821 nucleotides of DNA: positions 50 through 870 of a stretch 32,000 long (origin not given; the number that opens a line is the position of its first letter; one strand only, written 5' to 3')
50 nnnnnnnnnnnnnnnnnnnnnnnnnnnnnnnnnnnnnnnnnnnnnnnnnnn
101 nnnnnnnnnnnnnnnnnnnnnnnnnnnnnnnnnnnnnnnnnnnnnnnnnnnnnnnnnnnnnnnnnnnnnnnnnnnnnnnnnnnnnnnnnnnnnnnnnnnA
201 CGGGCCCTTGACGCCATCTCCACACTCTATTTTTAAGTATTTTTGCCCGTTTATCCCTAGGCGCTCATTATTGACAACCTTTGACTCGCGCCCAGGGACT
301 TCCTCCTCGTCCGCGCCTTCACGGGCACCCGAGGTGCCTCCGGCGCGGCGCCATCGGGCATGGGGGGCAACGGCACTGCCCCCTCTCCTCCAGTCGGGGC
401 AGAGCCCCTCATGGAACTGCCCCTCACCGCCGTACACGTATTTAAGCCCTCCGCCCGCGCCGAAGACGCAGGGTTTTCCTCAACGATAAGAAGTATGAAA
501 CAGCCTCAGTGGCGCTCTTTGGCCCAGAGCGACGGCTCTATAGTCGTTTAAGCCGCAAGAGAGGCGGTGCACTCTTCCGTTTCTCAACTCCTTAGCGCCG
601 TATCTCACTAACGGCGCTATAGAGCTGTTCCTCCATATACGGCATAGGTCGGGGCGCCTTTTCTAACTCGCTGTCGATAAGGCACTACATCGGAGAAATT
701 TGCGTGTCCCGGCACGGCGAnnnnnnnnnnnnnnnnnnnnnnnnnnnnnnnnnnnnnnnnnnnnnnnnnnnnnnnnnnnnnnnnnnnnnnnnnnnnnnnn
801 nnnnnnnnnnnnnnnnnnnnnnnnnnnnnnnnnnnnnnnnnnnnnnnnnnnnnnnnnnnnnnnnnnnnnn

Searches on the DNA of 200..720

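Call 69: search_rna_families(source=window, start=200, end=720, threshold=evalue, max_evalue=10, show_alignments=2)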
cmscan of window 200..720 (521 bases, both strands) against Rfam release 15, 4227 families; matches with E-value up to 10: 4.
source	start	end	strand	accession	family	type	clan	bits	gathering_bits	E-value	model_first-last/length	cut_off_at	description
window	366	481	+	RF02344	ar14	Gene; sRNA;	-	19.6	58.8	0.17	1-123/123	no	Alphaproteobacterial ar14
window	299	334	-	RF03537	Flavi_TBFV_SL6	Cis-reg;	-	15.3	38.3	0.85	1-45/45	no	Tick-borne Flavivirus short stem-loop SL6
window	331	384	-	RF01840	ovine_lenti_FSE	Cis-reg; frameshift_element;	-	14.9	45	2.4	1-54/54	no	ribosomal frameshift element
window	364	429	+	RF02499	Atu_C4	Gene; sRNA;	-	13.3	80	8.3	1-70/70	no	Rhizobiales sRNA Atu_C4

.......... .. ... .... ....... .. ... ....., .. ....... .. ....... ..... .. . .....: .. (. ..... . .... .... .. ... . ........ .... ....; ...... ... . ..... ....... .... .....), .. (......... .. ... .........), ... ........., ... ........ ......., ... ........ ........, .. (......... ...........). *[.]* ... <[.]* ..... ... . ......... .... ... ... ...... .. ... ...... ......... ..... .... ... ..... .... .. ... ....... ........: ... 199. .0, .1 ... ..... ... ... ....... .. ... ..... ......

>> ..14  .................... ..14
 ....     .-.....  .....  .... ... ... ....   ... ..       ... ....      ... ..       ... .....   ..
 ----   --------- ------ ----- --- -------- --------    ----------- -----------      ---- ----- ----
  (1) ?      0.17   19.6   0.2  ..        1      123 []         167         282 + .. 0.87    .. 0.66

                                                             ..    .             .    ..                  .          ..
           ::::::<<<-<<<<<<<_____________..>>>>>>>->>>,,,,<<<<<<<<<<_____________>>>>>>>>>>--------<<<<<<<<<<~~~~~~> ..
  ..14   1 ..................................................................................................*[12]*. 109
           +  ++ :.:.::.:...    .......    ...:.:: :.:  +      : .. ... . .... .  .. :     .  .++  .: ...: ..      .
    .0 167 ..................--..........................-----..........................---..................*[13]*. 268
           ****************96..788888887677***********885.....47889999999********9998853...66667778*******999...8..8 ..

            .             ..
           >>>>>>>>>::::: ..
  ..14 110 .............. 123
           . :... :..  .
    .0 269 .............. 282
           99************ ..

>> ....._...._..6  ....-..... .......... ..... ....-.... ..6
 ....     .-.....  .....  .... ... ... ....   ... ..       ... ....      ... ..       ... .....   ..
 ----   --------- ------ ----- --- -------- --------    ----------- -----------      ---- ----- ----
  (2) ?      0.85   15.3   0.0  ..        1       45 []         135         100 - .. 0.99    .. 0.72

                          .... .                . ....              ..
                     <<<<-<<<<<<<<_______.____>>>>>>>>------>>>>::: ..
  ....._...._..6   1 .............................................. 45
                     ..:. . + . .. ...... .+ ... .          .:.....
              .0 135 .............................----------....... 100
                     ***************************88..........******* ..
